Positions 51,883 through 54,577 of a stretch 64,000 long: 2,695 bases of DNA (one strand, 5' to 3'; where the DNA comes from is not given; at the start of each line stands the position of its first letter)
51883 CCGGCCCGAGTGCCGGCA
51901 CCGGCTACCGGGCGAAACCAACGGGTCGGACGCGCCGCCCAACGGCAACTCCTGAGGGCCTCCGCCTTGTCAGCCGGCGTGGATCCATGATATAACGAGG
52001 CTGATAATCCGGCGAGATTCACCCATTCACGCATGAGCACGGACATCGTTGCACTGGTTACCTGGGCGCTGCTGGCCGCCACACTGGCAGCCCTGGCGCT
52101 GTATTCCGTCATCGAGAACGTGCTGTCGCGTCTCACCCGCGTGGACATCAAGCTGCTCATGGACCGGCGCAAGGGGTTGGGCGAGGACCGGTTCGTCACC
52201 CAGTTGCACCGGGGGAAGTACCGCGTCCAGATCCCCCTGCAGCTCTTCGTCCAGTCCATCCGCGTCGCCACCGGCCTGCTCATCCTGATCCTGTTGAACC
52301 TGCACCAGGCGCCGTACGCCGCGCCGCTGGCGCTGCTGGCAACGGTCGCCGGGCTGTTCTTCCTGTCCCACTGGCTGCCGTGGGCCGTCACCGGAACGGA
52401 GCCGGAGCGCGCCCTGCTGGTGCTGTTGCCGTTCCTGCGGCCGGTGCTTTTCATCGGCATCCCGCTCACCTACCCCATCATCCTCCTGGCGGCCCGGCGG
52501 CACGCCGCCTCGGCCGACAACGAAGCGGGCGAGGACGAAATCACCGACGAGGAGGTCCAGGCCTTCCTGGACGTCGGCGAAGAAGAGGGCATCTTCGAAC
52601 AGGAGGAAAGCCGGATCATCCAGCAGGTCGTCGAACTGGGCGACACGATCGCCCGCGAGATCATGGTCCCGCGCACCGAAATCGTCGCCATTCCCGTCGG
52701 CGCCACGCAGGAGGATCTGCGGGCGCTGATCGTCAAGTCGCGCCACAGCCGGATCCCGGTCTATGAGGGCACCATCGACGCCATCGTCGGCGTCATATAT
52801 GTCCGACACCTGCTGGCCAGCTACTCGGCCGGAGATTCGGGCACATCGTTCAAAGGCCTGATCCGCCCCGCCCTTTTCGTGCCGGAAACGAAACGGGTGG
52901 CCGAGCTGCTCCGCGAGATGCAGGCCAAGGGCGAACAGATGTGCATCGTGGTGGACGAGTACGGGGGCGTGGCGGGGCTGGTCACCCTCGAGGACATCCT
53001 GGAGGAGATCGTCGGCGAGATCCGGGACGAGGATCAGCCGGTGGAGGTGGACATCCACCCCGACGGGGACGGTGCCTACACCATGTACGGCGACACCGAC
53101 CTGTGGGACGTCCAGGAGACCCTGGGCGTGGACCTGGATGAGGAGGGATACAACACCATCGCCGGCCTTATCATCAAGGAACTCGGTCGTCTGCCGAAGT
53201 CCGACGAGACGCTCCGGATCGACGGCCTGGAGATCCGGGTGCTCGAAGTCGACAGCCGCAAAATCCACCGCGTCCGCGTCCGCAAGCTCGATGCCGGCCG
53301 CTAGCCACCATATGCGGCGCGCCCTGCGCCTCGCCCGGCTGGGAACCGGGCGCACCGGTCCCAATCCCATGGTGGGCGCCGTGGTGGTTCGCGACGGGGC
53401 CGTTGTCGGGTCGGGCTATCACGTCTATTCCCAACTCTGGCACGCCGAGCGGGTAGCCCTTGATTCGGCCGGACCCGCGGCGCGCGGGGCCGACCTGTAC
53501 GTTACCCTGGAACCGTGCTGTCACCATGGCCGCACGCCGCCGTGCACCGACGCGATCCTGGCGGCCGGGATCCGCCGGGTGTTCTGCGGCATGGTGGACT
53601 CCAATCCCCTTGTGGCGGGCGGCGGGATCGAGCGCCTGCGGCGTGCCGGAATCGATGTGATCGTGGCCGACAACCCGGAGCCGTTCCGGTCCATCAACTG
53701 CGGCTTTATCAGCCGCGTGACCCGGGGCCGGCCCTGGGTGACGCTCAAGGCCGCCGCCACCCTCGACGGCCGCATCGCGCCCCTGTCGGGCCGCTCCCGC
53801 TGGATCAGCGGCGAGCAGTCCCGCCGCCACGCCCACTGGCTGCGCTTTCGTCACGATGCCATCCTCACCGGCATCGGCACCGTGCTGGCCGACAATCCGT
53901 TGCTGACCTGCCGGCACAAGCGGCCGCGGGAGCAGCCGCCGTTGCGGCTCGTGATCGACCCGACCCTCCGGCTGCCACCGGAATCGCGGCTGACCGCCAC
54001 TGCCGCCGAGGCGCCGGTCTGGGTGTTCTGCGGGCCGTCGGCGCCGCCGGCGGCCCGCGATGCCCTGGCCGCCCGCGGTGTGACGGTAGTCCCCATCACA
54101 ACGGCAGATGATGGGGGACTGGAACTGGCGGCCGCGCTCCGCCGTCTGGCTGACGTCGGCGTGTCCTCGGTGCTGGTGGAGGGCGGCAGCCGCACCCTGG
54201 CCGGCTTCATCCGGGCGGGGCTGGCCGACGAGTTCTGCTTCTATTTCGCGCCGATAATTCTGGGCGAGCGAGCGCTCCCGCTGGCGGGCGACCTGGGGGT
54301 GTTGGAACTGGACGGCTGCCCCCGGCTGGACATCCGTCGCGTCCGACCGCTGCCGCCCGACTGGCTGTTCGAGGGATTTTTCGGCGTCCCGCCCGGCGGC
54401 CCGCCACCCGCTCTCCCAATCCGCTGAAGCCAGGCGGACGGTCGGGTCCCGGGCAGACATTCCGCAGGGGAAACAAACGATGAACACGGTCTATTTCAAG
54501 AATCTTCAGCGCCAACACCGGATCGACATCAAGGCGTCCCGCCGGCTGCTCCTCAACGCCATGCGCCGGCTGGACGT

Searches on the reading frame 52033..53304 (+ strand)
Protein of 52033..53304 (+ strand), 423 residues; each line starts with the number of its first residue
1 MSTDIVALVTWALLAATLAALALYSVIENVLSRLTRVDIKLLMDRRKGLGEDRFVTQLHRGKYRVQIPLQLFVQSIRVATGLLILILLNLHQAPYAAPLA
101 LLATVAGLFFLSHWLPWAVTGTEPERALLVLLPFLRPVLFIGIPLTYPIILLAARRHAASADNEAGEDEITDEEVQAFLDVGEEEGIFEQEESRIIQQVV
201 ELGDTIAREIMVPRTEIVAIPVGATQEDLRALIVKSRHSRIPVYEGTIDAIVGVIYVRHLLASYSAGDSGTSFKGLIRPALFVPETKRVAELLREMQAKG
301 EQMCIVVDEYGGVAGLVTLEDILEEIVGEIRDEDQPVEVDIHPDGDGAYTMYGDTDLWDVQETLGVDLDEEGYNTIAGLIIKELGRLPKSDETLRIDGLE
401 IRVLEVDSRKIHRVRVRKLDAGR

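Call 78: search_protein_families(library=pfam, proteins=[window:52033-53304:+], max_evalue=0.00001)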
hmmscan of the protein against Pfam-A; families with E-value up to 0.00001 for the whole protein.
window:52033-53304:+ (423 aa): 3 families
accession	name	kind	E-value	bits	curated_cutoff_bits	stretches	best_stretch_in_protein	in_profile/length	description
PF03471.22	CorC_HlyC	-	5.2e-23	81.3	27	1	345-419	4-80/81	Transporter associated domain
PF00571.33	CBS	-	1e-15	58.2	24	1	278-327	7-56/57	CBS domain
PF01595.25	CNNM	-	9.6e-10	38.9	28.4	1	15-192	4-181/181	Cyclin M transmembrane N-terminal domain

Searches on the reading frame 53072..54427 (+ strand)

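Call 78: search_protein_families(library=pfam, proteins=[window:53072-54427:+], max_evalue=0.00001)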
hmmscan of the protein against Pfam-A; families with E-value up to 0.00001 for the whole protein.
window:53072-54427:+ (451 aa): 3 families
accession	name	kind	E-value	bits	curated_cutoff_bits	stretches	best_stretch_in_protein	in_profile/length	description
PF01872.23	RibD_C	-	1.5e-45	155.9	24.1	1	221-432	1-196/197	RibD C-terminal domain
PF00383.29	dCMP_cyt_deam_1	-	2.2e-17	63.2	25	1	78-174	5-102/102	Cytidine and deoxycytidylate deaminase zinc-binding region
PF14437.12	MafB19-deam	-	3.8e-07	30.5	27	1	81-189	7-116/142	MafB19-like deaminase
